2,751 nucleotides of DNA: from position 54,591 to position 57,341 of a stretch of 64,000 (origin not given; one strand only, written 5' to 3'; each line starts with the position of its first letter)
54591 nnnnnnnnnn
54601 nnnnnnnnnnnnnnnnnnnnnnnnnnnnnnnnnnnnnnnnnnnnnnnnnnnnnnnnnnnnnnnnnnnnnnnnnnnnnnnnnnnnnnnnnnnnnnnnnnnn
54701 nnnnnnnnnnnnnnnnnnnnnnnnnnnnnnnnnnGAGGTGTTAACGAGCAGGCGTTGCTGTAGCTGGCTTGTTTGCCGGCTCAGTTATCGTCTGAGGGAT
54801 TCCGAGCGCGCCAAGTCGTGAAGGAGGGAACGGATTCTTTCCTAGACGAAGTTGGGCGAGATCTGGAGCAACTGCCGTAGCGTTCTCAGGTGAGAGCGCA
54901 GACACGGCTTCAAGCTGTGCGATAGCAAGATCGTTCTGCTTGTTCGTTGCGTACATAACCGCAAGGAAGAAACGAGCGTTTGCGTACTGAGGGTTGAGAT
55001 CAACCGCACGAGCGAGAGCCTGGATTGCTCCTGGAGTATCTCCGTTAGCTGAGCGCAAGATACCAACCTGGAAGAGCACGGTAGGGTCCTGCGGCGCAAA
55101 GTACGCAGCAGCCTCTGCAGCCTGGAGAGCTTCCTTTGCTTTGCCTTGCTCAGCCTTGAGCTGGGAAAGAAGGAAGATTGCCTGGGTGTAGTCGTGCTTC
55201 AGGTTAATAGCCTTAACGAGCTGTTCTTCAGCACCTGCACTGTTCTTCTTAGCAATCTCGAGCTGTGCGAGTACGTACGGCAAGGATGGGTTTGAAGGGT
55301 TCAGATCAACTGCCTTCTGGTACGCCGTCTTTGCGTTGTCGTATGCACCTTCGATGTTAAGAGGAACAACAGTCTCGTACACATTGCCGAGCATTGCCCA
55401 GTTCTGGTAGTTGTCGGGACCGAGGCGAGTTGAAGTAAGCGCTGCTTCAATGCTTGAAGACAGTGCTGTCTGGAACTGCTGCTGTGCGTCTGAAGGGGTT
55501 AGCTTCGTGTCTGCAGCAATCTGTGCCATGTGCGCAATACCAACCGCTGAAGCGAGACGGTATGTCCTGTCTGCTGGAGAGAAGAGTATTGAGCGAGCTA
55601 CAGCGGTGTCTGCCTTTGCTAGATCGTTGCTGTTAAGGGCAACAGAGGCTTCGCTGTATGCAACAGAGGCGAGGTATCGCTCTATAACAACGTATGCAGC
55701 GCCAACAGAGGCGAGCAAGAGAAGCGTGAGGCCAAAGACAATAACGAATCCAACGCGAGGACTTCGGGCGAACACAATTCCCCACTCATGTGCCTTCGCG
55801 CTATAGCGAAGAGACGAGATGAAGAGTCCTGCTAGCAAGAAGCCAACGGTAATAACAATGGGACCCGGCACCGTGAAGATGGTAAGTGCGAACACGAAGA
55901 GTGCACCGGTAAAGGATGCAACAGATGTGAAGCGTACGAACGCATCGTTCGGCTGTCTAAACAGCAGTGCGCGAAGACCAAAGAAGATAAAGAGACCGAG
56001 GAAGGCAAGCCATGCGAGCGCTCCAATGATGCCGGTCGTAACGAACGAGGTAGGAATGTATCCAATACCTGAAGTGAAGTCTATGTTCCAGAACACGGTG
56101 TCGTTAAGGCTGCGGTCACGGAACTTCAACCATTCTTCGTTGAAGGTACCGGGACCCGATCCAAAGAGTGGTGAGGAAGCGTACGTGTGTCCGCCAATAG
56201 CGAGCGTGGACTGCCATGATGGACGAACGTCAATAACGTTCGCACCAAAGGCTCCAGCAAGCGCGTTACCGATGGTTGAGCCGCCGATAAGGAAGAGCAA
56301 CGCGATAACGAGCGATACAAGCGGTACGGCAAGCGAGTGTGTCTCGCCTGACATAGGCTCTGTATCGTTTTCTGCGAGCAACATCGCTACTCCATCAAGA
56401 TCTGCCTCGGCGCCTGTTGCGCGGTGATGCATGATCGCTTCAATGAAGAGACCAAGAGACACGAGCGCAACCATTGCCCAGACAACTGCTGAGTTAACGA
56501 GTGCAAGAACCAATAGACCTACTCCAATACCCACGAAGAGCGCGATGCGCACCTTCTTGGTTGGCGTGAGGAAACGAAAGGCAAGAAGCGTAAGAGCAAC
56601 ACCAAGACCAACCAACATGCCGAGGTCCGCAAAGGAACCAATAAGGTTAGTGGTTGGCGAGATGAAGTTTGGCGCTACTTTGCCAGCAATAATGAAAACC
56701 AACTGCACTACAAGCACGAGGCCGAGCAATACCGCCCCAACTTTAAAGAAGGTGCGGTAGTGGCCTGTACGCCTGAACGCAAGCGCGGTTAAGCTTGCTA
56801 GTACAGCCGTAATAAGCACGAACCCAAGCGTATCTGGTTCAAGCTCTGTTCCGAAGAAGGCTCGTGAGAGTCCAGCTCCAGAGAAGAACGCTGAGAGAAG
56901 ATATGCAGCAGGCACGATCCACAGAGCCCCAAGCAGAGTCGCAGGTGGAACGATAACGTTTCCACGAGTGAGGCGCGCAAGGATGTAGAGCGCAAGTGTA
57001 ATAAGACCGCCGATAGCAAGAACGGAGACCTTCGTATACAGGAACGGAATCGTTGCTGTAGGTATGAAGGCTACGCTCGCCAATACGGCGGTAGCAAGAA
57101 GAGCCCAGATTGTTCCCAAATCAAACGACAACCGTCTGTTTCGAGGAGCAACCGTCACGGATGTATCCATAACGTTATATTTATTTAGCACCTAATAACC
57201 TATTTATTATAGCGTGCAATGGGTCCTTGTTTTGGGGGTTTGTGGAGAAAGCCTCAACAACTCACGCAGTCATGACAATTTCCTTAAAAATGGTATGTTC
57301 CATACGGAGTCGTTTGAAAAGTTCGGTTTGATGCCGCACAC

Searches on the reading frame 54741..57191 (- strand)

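Call 5: search_protein_families(library=pfam, proteins=[window:54741-57191:-], max_evalue=0.001)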
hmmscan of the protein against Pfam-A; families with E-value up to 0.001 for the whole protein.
window:54741-57191:- (816 aa): 13 families
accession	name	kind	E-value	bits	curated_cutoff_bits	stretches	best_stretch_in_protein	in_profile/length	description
PF14559.12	TPR_19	-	1.4e-12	48.2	25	2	715-772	3-59/68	Tetratricopeptide repeat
PF23914.1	TPR_CcmH_CycH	-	7.2e-11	42.6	42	1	591-701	46-153/158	Cytochrome c-type biogenesis protein H TPR domain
PF13432.12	TPR_16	-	3.3e-10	40.6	32.7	1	712-770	6-64/65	Tetratricopeptide repeat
PF13414.12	TPR_11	-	1.4e-09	37.9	26.8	2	614-641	7-34/42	TPR repeat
PF07719.23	TPR_2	-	1.4e-08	34.7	27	0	615-634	15-34/34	Tetratricopeptide repeat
PF13181.12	TPR_8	-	2.2e-07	31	25.7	0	615-634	15-34/34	Tetratricopeptide repeat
PF13431.12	TPR_17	-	2.4e-07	31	24.4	0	728-757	4-33/34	Tetratricopeptide repeat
PF24575.1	TPR_Slam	-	3e-06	28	35.2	0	706-759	50-103/104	Surface lipoprotein assembly modifier, N-terminal TPR repeats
PF13371.12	TPR_9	-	5.1e-06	26.8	35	1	680-740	6-66/73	Tetratricopeptide repeat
PF13428.12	TPR_14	-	2.8e-05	24.8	23.5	0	708-745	6-43/44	Tetratricopeptide repeat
PF00515.34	TPR_1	-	9.5e-05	22.5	27.8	0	615-634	15-34/34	Tetratricopeptide repeat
PF14561.12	TPR_20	-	0.0005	20.8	25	0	622-669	9-56/90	Tetratricopeptide repeat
PF25058.1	ARM_TT21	-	0.00065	20.1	27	0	665-754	57-145/155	Tetratricopeptide repeat protein 21 ARM repeat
